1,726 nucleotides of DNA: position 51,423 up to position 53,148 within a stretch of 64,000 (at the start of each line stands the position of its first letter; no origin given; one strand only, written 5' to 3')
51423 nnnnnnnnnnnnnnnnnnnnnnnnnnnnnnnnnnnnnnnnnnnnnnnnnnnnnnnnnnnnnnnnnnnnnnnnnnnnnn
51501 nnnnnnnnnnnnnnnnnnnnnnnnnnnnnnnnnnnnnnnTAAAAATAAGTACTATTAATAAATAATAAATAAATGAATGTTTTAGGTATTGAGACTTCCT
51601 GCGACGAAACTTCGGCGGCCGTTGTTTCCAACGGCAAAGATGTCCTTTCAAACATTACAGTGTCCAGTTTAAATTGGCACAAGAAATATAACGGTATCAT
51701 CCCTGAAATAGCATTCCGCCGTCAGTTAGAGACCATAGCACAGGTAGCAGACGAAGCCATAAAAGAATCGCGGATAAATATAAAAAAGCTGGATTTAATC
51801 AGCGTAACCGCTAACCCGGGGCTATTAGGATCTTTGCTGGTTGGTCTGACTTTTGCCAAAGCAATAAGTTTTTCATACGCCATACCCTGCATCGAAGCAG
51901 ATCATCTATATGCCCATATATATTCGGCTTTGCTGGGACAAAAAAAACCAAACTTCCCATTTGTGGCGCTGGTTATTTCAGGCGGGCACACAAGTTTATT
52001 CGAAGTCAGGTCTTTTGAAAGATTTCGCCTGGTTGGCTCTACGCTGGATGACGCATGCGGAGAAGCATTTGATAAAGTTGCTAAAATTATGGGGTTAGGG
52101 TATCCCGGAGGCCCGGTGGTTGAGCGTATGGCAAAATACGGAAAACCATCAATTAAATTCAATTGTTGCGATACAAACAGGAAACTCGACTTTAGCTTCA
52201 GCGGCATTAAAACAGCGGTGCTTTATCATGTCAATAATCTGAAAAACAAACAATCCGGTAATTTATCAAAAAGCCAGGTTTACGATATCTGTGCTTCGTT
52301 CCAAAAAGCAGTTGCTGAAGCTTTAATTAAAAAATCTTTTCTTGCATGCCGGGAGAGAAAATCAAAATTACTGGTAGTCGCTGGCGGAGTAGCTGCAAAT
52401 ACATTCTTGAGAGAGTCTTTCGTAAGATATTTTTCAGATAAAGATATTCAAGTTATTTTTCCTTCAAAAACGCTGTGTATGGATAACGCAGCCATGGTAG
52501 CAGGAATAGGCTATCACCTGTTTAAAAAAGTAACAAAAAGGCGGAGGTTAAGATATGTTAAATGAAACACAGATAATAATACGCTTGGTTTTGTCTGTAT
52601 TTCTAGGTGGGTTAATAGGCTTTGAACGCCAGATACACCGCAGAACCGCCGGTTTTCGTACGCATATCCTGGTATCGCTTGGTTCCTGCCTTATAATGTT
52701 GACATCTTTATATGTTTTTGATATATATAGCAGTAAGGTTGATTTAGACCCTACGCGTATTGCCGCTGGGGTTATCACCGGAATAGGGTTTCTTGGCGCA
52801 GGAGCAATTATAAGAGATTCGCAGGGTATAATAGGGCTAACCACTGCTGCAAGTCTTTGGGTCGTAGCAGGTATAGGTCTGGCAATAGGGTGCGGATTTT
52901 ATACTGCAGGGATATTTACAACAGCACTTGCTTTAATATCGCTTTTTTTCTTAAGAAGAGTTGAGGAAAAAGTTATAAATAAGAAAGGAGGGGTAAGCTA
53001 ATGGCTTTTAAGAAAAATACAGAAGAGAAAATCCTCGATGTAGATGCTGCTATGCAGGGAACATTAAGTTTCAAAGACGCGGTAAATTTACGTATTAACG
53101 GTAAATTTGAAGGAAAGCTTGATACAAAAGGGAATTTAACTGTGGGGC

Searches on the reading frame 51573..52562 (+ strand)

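Call 3: search_protein_families(library=pfam, proteins=[window:51573-52562:+], max_evalue=1)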
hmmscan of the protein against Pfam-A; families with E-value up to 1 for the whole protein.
window:51573-52562:+ (330 aa): 4 families
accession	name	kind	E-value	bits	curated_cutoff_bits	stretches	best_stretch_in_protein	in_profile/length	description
PF00814.31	TsaD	-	6.6e-81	272.3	24.8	1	24-310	2-263/264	tRNA N6-adenosine threonylcarbamoyltransferase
PF22521.2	HypF_C_2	-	4.2e-07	30.4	27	1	189-305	116-235/241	Carbamoyltransferase, Kae1-like Domain, second subdomain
PF02543.21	Carbam_trans_N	-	5.7e-07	29.7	24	1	168-282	208-319/346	Carbamoyltransferase N-terminus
PF20303.3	YLATT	-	0.054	13.8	26.7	1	216-292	19-96/107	YEATS-Like-Associating Three TM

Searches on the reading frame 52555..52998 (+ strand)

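Call 3: search_protein_families(library=pfam, proteins=[window:52555-52998:+], max_evalue=1)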
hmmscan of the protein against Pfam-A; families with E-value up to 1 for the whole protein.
window:52555-52998:+ (148 aa): 1 family
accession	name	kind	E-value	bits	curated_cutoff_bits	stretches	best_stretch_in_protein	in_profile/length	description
PF02308.21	MgtC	-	3.1e-42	144.2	31.4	1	11-138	1-120/121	MgtC family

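Call 4: search_protein_families(library=ncbifam, proteins=[window:52555-52998:+], max_evalue=1)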
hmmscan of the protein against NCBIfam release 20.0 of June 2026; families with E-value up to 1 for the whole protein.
window:52555-52998:+ (148 aa): 2 families
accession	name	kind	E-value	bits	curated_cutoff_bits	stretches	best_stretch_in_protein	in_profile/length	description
NF007431.0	PRK09977.1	equivalog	5.3e-45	153.7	214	1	5-144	3-144/215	MgtC/SapB family protein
NF011912.0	PRK15385.1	equivalog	4.3e-26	91.7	255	1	8-139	11-135/231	MgtC family protein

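Call 61: search_protein_families(library=padloc, proteins=[window:52555-52998:+], max_evalue=0.01)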
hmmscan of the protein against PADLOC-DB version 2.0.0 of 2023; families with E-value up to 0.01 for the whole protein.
window:52555-52998:+ (148 aa): 0 families
